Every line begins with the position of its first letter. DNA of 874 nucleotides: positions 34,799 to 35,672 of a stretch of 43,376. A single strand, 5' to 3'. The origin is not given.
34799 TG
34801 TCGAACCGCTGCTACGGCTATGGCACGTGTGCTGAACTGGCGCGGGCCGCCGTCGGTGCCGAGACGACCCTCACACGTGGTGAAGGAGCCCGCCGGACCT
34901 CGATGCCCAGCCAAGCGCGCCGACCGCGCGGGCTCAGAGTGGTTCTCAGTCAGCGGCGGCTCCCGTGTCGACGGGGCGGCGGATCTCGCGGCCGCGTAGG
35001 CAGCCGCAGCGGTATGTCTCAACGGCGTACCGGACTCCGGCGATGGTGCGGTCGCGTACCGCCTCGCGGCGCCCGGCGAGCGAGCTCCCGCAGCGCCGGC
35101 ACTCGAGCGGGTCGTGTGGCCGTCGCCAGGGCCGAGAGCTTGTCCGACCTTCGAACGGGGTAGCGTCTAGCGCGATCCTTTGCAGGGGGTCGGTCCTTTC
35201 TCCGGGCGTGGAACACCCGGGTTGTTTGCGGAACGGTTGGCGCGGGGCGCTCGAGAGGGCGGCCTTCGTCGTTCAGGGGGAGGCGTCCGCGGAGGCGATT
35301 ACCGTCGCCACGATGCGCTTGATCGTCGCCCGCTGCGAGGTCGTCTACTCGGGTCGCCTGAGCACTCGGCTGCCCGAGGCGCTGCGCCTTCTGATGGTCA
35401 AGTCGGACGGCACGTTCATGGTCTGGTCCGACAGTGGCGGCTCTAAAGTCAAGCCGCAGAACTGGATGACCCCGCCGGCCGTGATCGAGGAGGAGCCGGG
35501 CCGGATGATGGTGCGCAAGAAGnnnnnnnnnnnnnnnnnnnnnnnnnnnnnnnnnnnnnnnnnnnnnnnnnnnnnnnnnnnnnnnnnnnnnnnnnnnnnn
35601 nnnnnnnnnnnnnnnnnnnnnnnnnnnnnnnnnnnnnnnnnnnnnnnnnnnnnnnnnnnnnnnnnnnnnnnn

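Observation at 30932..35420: A diverged copy of the nucS 5' end lies 4.3 kb upstream of intact nucS, bracketing a decayed mobile-element-like insert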

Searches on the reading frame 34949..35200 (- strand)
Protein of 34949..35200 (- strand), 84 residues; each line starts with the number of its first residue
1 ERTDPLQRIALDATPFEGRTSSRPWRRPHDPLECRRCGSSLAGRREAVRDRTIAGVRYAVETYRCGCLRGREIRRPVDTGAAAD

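Call 23: search_protein_families(library=pfam, proteins=[window:34949-35200:-], max_evalue=0.1)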
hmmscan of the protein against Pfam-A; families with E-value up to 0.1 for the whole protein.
seq(84 aa): 0 families

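Call 48: find_homologous_proteins(query=window:34949-35185:-, max_evalue=0.001)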
Query seq(79 aa) (79 aa): 14 proteins with E <= 0.001 among 17 candidates.
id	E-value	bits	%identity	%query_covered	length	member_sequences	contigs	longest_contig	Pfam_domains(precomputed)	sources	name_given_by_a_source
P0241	1.3e-26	110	68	95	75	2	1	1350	-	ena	-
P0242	1.2e-22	97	62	90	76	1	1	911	-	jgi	jgi:hypothetical protein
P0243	8.4e-22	94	62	87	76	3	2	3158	-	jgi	jgi:hypothetical protein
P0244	4.9e-21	92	63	89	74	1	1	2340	-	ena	-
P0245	1.1e-19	88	59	73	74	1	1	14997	-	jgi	jgi:hypothetical protein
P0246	5.1e-19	86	64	99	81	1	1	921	-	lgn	-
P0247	3.8e-18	83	60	89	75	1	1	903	-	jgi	jgi:hypothetical protein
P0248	3.2e-17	80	58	95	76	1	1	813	-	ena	-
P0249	7.3e-17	79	61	85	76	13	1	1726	-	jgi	jgi:hypothetical protein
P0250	1.5e-16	78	65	68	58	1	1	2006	-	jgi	jgi:hypothetical protein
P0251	3.4e-16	77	56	95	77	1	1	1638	-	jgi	jgi:hypothetical protein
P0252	1.5e-15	75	53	89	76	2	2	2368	-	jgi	jgi:hypothetical protein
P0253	2.5e-15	74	59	85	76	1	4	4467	-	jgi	jgi:hypothetical protein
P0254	2.0e-14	71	58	85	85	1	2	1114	-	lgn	-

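Call 50: find_encoding_contigs(protein=P0245, flank=10000, max_places=3)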
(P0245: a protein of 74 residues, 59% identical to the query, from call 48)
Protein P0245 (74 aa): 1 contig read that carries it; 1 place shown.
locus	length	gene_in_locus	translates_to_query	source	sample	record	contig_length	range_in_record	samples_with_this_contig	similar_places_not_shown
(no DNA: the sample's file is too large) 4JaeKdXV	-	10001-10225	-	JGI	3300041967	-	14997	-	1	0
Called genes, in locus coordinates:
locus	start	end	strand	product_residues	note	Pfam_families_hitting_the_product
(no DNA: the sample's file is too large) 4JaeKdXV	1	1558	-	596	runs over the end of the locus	PF13354:Beta-lactamase2, PF01427:Peptidase_M15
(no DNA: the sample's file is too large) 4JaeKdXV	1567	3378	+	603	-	PF13796:Sensor, PF07730:HisKA_3, PF02518:HATPase_c, PF13239:2TM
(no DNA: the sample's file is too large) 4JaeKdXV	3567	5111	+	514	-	-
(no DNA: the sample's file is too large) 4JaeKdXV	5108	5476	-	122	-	PF00543:P-II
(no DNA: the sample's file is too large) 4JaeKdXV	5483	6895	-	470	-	PF00909:Ammonium_transp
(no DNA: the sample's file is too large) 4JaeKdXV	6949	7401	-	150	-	PF04073:tRNA_edit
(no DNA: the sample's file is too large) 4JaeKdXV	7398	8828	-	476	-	PF03007:WS_DGAT_cat, PF06974:WS_DGAT_C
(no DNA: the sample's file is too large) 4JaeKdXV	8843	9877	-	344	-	PF00817:IMS, PF21999:IMS_HHH_1 (faint), PF11799:IMS_C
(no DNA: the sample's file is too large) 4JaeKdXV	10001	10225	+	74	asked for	-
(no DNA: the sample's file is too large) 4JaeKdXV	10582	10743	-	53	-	-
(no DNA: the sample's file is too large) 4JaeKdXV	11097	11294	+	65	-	PF12728:HTH_17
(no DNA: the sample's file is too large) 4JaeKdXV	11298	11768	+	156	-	-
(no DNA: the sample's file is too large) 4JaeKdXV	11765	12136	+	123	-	-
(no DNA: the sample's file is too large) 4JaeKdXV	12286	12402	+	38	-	-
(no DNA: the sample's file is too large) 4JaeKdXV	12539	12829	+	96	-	-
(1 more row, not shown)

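Call 51: find_encoding_contigs(protein=P0253, flank=10000, max_places=4)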
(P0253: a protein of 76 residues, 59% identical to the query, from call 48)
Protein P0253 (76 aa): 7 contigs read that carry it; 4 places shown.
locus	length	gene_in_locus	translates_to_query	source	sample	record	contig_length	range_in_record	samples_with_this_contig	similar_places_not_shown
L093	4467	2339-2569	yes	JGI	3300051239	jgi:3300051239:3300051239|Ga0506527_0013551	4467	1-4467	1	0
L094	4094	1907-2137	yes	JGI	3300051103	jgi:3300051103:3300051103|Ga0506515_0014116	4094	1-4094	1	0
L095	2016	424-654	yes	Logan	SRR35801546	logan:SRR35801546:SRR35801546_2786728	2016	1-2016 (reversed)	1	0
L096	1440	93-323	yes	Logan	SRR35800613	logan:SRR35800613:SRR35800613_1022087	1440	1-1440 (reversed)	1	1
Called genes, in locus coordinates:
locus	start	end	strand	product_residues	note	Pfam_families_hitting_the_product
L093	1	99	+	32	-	?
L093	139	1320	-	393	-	PF07730:HisKA_3 (weak), PF13581:HATPase_c_2 (weak), PF02518:HATPase_c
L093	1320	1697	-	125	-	PF04892:VanZ-LLP1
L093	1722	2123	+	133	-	PF02082:Rrf2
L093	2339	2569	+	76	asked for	-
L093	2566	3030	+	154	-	-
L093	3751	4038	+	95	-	-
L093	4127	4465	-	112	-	?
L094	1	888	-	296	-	?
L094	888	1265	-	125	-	PF04892:VanZ-LLP1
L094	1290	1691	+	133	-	PF02082:Rrf2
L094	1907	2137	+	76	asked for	-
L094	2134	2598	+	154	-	-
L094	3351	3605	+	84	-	-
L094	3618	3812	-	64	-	-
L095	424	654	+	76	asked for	-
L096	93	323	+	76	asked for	-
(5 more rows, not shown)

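Call 57: find_encoding_contigs(protein=P0246, flank=10000, max_places=3)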
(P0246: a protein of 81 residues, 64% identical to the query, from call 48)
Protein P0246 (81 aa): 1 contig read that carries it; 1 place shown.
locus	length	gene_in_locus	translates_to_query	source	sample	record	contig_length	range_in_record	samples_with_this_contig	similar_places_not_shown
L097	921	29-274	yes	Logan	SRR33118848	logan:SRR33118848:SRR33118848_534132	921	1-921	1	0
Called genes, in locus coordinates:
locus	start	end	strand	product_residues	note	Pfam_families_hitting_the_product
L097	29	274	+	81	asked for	-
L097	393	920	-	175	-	?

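Call 58: find_encoding_contigs(protein=P0241, flank=10000, max_places=3)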
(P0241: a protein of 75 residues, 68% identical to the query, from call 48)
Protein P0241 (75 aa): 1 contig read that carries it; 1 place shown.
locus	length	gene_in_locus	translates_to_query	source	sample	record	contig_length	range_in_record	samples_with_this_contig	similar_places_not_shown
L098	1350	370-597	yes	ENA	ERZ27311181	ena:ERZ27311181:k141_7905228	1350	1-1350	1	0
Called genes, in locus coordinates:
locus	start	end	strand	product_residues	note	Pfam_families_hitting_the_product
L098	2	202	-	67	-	?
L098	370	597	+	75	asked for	-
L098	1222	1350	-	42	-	?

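Call 83: find_related_loci(query=A4, collection=viral_contigs, flank=10000)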
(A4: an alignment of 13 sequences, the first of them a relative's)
Query A4 (75 aa) in viral_contigs; peptide patterns used: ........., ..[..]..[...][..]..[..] (x = any residue, [..] = any of these).
22 stretches matched a pattern, but none encodes a relative of the query by tblastn (E <= 1e-3).

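Call 84: find_encoding_contigs(protein=P0243, flank=5000, max_places=4)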
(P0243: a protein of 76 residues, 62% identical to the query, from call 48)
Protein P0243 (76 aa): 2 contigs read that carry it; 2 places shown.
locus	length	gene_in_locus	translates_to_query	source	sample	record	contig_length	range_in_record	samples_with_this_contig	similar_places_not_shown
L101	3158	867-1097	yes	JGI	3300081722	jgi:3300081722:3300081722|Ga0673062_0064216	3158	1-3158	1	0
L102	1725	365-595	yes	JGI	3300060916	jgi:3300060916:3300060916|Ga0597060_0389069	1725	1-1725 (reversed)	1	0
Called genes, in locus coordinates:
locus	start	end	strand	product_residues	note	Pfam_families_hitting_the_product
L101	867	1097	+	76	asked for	-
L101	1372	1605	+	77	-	-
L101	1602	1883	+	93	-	-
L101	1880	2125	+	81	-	-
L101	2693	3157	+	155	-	?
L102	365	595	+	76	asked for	-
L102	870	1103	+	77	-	-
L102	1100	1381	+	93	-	-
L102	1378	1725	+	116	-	?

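Call 85: find_encoding_contigs(protein=P0244, flank=5000, max_places=4)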
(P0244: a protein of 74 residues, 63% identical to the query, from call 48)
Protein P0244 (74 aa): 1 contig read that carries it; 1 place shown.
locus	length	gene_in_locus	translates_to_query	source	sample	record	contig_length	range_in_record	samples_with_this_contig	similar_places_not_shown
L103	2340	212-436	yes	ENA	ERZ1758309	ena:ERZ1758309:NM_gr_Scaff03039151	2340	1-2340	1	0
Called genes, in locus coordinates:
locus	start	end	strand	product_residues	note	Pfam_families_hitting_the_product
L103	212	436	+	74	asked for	-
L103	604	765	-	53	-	-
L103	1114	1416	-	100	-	-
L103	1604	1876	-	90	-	-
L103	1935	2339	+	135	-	?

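Call 88: search_protein_families(library=pfam, proteins=[L101:2693-3157:+, L101:1372-1602:+, L101:1602-1880:+, L101:1880-2122:+, L103:1935-2339:+, L103:1114-1413:-, L103:1604-1873:-], max_evalue=0.05)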
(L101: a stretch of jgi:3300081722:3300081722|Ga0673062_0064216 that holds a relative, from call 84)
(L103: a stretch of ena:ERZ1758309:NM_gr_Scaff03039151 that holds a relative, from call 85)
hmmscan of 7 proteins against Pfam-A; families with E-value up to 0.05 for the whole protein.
L101:2693-3157:+ (155 aa): 1 family
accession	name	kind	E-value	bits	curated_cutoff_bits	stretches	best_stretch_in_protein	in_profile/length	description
PF05065.19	Phage_capsid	-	4.3e-10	39.9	24.2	1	7-125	52-176/280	Phage capsid family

L101:1372-1602:+ (77 aa): 2 families
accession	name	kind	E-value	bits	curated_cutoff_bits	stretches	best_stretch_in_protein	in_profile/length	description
PF24623.2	Phage_zn_bind_8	-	0.00014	22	24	1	13-68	3-45/57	Putative DNA-binding phage zinc finger domain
PF07754.17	HVO_2753_ZBP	-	0.0012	19.1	33.2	1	17-36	12-31/46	Small zinc finger protein HVO_2753-like, Zn-binding pocket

L101:1602-1880:+ (93 aa): 0 families

L101:1880-2122:+ (81 aa): 0 families

L103:1935-2339:+ (135 aa): 1 family
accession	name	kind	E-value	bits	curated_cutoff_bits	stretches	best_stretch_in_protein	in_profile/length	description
PF07544.18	Med9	-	0.0085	16.6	26.9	1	42-80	29-67/80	RNA polymerase II transcription mediator complex subunit 9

L103:1114-1413:- (99 aa): 0 families

L103:1604-1873:- (89 aa): 0 families

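Call 91: find_related_loci(query=L101:2693-3157:+, collection=viral_contigs, flank=10000)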
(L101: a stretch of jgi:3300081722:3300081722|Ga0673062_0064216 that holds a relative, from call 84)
Query L101:2693-3157:+ (155 aa) in viral_contigs; peptide patterns used: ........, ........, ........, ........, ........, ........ (x = any residue, [..] = any of these).
2 stretches matched a pattern; 1 encode a relative of the query (tblastn E <= 1e-3); 1 distinct loci.
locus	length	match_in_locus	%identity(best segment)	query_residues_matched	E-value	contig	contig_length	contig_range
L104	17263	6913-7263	42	10-125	2e-28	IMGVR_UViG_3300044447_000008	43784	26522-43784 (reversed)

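Call 100: search_protein_families(library=padloc, proteins=[window:34949-35185:-], max_evalue=0.001)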
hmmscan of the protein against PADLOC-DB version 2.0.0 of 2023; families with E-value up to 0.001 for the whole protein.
seq(79 aa): 0 families

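Call 101: search_protein_families(library=ncbifam, proteins=[window:34949-35185:-], max_evalue=0.001)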
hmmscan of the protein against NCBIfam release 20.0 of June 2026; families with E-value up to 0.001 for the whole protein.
seq(79 aa): 0 families

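Call 104: find_encoding_contigs(protein=P0250, flank=5000, max_places=3)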
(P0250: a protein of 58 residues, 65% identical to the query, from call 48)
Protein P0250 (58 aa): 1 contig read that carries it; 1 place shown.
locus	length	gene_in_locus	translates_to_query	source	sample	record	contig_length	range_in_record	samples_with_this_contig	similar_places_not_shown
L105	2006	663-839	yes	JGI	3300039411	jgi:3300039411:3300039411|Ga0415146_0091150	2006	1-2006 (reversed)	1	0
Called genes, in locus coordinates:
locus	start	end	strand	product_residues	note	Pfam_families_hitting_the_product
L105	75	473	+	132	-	PF02082:Rrf2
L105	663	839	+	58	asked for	-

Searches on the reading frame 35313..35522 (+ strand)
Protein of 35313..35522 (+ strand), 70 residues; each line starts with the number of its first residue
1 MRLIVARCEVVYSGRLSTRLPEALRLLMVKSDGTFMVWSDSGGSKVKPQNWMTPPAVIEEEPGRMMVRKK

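Call 24: find_homologous_proteins(query=window:35313-35522:+, max_evalue=0.00001)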
Query seq(70 aa) (70 aa): 458 proteins with E <= 0.00001 among 465 candidates; the best 120 are listed.
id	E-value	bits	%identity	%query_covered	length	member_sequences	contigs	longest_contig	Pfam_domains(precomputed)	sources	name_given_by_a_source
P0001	2.7e-29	118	76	100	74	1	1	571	PF21003.3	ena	-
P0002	9.7e-28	113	77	100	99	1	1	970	PF21003.3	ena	-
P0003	2.7e-27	111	79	100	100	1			PF21003.3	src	-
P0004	3.7e-27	111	74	100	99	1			PF21003.3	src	-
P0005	1.0e-26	109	75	100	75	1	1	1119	PF21003.3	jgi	jgi:endonuclease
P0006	1.2e-26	109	73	100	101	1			PF21003.3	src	-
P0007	4.6e-26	107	79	100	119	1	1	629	PF21003.3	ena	-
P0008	1.2e-25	106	71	100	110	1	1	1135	PF21003.3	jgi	jgi:endonuclease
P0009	1.7e-25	106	71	99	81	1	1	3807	PF21003.3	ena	-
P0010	2.0e-25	105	68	100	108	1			PF21003.3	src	-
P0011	2.3e-25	105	70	100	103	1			PF21003.3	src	-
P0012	4.4e-25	104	72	99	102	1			PF21003.3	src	-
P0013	4.4e-25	104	76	100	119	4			PF21003.3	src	-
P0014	4.6e-25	104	73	100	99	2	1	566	PF21003.3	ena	-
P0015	6.3e-25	104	76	100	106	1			PF21003.3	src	-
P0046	5.4e-23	98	84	79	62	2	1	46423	PF21003.3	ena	-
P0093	1.9e-21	93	70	87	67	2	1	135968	PF21003.3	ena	-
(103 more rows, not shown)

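Call 26: find_encoding_contigs(protein=P0046, flank=10000, max_places=4)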
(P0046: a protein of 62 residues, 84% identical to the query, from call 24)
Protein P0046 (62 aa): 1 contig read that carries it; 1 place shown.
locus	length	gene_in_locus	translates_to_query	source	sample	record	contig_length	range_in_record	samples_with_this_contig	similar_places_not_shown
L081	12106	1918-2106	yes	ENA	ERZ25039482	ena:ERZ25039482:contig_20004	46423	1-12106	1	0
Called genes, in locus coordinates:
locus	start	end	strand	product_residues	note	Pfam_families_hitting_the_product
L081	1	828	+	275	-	?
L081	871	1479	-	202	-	-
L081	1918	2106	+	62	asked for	PF21003:NucS_N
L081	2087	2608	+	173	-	PF01939:NucS_C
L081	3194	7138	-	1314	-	PF02817:E3_binding, PF00198:2-oxoacid_dh, PF00676:E1_dh, PF02779:Transket_pyr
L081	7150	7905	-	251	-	PF00364:Biotin_lipoyl, PF07831:PYNP_C (faint), PF25917:BSH_RND (weak), PF25997:BSH_YhbJ (weak), PF00364:Biotin_lipoyl, PF25919:BSH_CusB (weak), PF25997:BSH_YhbJ, PF25917:BSH_RND (weak), +5 more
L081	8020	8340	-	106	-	-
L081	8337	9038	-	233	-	PF00293:NUDIX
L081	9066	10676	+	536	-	PF01565:FAD_binding_4, PF02913:FAD-oxidase_C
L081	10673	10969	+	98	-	PF02558:ApbA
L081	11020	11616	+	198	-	PF08546:ApbA_C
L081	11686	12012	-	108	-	-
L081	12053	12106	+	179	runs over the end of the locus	PF02525:Flavodoxin_2, PF03358:FMN_red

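Call 27: find_encoding_contigs(protein=P0093, flank=10000, max_places=4)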
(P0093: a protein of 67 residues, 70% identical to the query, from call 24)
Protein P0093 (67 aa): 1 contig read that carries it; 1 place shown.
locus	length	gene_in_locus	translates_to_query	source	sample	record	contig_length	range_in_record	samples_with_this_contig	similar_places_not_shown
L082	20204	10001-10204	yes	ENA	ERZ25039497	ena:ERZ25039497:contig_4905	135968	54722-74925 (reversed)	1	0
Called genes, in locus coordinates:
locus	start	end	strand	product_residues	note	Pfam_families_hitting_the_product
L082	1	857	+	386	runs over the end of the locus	PF05343:Peptidase_M42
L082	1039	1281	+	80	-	-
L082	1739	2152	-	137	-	-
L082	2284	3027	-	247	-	PF13622:4HBT_3, PF20789:4HBT_3C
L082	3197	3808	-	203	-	PF00005:ABC_tran, PF13304:AAA_21 (faint)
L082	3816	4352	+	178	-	-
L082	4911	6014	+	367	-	-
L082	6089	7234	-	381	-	PF00176:SNF2-rel_dom, PF00271:Helicase_C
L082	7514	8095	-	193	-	-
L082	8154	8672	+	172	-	-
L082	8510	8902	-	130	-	-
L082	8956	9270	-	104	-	-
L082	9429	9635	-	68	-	-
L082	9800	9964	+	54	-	PF02416:TatA_B_E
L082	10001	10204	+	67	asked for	PF21003:NucS_N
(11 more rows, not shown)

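Call 44: find_related_loci(query=A3, collection=viral_contigs, flank=10000)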
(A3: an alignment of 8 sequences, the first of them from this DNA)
Query A3 (61 aa) in viral_contigs; peptide patterns used: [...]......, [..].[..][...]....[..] (x = any residue, [..] = any of these).
63 stretches matched a pattern, but none encodes a relative of the query by tblastn (E <= 1e-3).
